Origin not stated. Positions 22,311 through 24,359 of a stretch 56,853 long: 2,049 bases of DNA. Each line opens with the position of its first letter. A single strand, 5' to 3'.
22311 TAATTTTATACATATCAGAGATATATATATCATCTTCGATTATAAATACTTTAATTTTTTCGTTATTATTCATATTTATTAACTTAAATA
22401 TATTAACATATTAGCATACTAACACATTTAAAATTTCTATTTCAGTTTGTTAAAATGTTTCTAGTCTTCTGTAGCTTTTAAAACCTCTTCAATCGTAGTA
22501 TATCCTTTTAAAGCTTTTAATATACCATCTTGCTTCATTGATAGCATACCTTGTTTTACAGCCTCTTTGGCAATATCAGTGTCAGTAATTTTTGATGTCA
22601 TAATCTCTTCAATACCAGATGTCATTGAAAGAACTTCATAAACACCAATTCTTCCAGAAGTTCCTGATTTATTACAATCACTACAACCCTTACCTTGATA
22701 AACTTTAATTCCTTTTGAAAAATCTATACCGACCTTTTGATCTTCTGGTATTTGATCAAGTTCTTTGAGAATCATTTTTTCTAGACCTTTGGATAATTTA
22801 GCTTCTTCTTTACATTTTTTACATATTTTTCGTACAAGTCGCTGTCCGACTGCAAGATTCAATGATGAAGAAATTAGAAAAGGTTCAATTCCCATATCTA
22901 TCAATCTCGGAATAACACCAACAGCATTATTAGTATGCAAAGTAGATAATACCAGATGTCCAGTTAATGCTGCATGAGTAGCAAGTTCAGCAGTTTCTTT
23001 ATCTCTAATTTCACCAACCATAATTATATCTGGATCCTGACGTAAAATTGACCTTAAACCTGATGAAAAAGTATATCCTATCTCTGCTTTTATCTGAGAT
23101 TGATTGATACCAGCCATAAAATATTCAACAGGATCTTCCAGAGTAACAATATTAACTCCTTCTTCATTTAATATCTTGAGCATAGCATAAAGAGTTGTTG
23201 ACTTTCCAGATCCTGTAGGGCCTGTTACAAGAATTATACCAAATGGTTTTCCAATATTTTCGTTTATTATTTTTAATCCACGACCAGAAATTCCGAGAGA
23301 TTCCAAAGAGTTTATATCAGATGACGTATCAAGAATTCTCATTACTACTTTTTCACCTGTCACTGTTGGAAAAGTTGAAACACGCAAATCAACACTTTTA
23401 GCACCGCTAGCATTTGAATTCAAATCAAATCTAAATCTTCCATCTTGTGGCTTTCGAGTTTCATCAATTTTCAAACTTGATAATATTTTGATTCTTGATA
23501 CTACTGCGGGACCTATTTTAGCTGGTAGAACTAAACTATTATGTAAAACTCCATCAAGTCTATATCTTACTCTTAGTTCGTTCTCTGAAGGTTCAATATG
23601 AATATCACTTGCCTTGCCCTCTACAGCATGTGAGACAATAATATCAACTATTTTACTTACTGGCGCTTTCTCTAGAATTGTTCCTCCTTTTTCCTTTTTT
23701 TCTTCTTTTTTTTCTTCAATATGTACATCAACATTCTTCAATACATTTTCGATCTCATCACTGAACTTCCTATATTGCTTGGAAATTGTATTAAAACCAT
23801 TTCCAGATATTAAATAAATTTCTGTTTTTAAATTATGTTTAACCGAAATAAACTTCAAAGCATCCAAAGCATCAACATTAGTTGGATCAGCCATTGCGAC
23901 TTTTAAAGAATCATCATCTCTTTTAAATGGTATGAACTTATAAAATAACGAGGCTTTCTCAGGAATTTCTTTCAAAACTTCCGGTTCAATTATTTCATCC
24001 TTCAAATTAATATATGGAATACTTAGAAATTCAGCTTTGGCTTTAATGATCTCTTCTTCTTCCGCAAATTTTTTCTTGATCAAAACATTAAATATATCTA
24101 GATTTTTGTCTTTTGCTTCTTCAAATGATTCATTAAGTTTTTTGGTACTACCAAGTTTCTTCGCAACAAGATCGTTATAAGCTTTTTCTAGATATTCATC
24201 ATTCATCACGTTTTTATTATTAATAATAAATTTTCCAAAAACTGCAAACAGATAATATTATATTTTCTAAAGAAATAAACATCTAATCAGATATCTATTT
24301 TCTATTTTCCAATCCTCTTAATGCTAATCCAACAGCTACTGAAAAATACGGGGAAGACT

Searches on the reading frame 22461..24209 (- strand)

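Call 8: search_protein_families(library=pfam, proteins=[window:22461-24209:-], max_evalue=0.001)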
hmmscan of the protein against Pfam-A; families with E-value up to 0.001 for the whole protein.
window:22461-24209:- (582 aa): 6 families
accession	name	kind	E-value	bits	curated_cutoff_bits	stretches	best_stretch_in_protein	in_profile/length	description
PF00437.27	T2SSE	-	1.9e-126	422.1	24.9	1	180-577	4-369/370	Type II/IV secretion system protein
PF05157.20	MshEN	-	1.9e-13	50.7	23.1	1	62-128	1-67/90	MshEN domain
PF13191.12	AAA_16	-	0.00017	22.5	32.6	1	320-371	22-64/167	AAA ATPase domain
PF13555.12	AAA_29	-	0.00026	21.1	27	1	324-347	23-46/61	P-loop containing region of AAA domain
PF13401.12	AAA_22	-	0.00073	20.3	27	0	324-360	6-42/130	AAA domain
PF00005.33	ABC_tran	-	0.00079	20.5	25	0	325-383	13-67/137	ABC transporter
